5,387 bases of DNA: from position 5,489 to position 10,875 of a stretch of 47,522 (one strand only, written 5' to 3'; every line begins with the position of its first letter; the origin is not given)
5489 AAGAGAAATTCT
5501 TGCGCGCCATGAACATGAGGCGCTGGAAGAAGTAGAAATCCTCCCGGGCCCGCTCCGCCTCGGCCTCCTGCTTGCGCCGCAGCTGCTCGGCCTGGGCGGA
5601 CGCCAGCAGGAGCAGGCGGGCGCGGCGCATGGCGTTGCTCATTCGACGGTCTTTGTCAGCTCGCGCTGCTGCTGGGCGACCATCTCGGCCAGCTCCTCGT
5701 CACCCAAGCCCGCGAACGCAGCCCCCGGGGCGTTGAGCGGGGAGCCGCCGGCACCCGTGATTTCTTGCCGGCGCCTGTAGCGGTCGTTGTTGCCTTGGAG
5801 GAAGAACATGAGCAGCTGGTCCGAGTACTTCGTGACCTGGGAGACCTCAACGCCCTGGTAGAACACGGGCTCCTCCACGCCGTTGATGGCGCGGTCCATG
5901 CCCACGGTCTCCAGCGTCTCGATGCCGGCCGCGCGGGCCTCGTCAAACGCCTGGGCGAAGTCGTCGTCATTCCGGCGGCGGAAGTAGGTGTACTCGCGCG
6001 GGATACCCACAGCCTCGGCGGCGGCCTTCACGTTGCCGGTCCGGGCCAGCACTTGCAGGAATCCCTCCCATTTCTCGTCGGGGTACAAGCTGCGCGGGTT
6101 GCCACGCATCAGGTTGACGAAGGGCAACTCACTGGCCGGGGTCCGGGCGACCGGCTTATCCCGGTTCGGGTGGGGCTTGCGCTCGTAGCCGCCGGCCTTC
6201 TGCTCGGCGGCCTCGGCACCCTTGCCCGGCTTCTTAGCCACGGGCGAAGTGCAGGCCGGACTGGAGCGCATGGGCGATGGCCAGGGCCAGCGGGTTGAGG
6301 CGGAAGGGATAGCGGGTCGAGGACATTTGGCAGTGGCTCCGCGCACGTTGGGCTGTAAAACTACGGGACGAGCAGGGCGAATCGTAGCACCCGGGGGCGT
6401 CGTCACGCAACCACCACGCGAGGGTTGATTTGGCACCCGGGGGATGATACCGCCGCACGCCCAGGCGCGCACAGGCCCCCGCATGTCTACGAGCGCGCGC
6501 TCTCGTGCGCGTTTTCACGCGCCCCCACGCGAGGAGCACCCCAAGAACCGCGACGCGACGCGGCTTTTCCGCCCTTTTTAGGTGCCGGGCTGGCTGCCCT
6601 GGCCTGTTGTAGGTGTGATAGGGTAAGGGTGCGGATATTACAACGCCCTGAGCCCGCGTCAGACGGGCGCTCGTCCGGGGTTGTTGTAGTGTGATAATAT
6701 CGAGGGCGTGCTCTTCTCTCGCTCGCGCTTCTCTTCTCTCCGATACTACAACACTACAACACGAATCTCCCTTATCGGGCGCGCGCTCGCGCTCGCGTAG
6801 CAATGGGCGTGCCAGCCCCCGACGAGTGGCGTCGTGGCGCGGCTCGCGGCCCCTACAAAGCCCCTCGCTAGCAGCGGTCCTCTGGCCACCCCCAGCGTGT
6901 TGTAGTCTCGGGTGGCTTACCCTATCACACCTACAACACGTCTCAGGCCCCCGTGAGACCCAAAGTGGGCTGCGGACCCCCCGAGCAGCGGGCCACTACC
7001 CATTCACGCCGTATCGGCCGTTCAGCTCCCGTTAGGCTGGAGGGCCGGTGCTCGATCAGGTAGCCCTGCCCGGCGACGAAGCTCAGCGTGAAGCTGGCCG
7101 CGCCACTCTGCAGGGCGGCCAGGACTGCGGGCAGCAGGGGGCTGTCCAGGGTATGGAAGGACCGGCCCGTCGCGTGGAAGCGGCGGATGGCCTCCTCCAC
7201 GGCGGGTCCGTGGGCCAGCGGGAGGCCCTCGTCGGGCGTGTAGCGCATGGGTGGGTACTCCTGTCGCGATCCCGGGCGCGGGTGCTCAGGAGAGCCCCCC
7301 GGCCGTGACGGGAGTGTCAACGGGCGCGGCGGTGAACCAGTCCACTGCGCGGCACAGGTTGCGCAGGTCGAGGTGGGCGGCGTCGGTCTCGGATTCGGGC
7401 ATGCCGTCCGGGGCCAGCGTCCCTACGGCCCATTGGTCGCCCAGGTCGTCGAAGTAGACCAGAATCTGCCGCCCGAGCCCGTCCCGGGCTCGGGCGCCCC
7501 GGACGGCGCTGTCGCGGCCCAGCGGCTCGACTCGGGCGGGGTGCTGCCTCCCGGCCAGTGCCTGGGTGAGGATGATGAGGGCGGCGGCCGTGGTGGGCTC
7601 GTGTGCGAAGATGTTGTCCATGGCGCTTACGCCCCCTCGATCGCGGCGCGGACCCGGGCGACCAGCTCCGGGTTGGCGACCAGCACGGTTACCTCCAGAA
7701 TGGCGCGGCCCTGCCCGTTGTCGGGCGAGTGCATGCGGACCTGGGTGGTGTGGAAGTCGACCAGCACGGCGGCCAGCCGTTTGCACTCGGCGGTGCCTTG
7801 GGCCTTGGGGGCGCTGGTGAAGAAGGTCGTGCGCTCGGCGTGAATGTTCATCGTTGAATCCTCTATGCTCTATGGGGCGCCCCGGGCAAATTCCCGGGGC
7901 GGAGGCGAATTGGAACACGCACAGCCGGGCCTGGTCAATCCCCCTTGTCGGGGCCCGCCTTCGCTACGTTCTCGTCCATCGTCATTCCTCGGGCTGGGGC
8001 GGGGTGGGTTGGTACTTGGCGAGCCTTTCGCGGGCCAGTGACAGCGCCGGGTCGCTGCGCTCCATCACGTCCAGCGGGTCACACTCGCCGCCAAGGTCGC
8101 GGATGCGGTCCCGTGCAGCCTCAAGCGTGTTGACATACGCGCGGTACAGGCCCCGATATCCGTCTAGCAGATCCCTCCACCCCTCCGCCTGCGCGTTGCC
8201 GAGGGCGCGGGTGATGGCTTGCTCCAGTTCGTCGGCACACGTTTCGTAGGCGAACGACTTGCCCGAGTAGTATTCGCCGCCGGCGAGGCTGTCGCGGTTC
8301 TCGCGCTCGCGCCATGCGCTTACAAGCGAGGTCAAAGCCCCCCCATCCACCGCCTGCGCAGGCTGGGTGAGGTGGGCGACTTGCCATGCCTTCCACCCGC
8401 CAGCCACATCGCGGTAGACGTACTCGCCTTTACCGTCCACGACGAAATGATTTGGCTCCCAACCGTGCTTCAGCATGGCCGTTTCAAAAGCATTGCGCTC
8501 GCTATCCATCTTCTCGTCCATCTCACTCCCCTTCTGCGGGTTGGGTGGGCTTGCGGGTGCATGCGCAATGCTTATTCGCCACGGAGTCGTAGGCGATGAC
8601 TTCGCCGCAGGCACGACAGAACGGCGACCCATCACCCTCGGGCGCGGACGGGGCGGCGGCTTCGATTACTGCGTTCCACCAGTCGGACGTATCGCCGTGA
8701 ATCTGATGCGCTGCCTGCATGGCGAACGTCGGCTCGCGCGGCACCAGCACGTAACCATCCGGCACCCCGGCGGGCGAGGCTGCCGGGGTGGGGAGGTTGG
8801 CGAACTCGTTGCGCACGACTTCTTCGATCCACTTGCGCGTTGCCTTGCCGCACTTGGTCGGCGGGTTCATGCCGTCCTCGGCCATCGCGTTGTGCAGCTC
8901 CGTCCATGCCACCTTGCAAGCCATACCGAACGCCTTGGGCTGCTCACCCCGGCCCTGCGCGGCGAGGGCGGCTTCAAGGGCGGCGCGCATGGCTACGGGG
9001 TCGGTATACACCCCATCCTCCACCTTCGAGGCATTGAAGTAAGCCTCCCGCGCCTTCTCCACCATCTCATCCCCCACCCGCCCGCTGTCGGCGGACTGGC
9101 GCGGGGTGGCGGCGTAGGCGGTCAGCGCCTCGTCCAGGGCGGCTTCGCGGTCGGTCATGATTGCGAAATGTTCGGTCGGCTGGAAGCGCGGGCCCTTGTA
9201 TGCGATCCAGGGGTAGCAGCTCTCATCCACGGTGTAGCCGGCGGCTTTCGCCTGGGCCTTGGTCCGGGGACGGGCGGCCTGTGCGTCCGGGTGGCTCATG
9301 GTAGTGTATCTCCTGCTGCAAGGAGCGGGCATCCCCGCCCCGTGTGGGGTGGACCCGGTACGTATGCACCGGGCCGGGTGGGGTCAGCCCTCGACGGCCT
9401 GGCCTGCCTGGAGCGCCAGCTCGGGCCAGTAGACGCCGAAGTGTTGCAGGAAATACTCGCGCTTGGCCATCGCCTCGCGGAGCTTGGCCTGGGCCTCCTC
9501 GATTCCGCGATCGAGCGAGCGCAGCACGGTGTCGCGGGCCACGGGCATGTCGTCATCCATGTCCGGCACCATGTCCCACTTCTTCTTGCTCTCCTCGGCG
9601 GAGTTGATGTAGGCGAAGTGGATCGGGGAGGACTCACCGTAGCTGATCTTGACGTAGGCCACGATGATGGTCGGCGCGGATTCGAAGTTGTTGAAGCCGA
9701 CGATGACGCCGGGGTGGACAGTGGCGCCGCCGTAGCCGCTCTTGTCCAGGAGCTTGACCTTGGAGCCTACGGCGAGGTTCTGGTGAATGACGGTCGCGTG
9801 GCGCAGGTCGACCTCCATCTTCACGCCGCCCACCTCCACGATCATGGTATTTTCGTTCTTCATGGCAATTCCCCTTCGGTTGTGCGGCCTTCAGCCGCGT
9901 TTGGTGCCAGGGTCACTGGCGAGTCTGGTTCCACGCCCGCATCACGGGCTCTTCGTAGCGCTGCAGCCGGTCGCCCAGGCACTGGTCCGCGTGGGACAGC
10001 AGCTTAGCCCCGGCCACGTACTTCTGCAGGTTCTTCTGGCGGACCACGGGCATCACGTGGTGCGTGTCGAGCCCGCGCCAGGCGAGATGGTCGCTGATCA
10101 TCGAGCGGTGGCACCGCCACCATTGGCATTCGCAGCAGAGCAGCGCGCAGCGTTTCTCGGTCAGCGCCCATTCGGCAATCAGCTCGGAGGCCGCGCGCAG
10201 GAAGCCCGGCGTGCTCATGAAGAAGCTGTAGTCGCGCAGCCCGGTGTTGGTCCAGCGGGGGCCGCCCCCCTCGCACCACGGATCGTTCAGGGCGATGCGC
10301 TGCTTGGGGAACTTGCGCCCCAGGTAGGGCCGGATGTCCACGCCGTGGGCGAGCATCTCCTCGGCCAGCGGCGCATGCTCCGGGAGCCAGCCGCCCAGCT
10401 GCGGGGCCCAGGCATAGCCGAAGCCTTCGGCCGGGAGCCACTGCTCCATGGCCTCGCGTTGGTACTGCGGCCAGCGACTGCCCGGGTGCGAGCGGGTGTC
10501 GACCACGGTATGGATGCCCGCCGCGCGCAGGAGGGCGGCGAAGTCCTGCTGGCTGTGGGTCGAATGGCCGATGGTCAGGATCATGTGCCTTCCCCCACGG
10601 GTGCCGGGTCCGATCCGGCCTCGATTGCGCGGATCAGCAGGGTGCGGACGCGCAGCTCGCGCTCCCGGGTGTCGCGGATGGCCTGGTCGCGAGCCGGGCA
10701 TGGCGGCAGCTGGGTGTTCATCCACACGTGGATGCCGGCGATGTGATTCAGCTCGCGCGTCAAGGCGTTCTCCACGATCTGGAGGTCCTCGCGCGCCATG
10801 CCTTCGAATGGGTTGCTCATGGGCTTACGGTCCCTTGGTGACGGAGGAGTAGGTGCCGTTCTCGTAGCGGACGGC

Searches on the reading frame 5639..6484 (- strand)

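Call 13: search_protein_families(library=phrogs, proteins=[window:5639-6484:-], max_evalue=0.00001)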
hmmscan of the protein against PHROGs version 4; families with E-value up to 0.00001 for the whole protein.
window:5639-6484:- (281 aa): 1 family
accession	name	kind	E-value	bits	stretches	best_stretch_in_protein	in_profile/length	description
phrog_4044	-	head and packaging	5.9e-28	98.6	1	132-258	22-150/180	terminase small subunit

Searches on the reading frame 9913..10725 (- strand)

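Call 13: search_protein_families(library=phrogs, proteins=[window:9913-10725:-], max_evalue=0.00001)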
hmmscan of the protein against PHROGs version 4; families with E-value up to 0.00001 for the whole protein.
window:9913-10725:- (270 aa): 0 families

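Call 17: search_protein_families(library=pfam, proteins=[window:9913-10725:-], max_evalue=0.01)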
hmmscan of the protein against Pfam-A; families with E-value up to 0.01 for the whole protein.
window:9913-10725:- (270 aa): 2 families
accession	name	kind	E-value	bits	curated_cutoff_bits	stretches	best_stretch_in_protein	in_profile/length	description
PF04343.18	DUF488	-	3.1e-18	67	22.2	2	60-112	3-55/121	Domain of unknown function DUF488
PF22751.1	DUF488-N3a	-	0.0055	17.5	27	0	164-215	65-115/118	Active DUF488-N3 subclade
